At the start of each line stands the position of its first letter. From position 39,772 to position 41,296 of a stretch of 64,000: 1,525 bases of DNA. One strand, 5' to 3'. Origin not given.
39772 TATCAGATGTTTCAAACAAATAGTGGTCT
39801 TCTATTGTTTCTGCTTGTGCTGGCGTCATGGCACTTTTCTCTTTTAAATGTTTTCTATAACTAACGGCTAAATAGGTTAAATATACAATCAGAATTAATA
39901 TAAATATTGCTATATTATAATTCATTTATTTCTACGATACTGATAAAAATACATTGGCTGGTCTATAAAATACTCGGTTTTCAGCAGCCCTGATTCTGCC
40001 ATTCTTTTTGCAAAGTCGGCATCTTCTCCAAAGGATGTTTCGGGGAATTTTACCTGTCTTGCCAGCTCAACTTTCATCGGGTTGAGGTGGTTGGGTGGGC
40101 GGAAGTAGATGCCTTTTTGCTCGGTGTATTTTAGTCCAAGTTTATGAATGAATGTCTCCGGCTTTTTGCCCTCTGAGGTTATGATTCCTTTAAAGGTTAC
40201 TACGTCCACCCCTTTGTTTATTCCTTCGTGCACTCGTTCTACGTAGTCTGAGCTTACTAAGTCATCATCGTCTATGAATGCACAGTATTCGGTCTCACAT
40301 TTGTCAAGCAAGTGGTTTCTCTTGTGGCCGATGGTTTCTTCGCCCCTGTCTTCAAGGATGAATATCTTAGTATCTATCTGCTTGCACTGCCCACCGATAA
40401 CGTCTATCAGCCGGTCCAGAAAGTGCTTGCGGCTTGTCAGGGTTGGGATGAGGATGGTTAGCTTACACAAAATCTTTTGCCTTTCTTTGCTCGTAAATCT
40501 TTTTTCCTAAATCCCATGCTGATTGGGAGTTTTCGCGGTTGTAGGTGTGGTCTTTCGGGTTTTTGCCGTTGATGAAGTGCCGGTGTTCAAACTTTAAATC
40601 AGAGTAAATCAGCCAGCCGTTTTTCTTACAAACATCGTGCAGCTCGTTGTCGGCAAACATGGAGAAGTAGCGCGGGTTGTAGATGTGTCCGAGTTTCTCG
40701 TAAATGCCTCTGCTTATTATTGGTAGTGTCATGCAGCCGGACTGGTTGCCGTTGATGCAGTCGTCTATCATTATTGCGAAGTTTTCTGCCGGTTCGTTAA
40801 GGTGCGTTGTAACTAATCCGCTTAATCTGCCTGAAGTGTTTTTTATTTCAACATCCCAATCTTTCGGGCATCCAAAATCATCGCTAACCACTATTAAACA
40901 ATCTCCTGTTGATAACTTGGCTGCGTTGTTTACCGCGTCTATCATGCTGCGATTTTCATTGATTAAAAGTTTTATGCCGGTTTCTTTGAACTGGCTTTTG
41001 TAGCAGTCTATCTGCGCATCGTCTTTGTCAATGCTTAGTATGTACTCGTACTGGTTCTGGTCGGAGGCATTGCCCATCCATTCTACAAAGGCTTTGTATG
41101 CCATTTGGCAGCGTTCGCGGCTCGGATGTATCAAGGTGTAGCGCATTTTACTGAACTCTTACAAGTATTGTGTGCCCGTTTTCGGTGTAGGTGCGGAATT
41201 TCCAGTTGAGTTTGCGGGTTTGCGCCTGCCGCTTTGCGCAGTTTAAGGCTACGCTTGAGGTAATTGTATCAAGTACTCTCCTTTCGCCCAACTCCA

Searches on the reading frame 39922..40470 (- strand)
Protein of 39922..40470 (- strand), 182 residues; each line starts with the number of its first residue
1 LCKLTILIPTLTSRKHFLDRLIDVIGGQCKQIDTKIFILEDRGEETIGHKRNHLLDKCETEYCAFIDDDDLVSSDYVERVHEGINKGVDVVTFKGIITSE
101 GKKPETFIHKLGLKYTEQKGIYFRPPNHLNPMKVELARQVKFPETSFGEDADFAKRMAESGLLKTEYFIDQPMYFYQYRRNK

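Call 59: search_protein_families(library=pfam, proteins=[window:39922-40470:-], max_evalue=0.001)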
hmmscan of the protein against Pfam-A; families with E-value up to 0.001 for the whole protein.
window:39922-40470:- (182 aa): 2 families
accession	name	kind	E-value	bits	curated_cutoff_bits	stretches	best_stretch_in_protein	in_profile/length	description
PF00535.33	Glycos_transf_2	-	5.7e-07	30.1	23.3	1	32-110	51-130/168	Glycosyl transferase family 2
PF10111.15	Glyco_tranf_2_2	-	0.00089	19.3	27.3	0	47-80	69-102/276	Glycosyltransferase like family 2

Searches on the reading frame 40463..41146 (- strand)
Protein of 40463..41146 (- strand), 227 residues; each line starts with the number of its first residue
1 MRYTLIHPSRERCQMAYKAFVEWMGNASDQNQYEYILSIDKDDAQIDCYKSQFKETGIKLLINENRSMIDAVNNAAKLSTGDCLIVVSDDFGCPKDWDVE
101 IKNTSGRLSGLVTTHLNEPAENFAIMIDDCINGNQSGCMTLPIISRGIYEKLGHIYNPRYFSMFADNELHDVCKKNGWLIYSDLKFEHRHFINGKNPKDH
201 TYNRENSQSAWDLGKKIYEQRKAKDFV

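Call 59: search_protein_families(library=pfam, proteins=[window:40463-41146:-], max_evalue=0.001)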
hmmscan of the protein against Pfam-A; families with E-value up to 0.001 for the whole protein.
window:40463-41146:- (227 aa): 1 family
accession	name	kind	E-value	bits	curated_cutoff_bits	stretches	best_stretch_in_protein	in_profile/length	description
PF00535.33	Glycos_transf_2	-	0.00041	20.7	23.3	1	39-97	38-95/168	Glycosyl transferase family 2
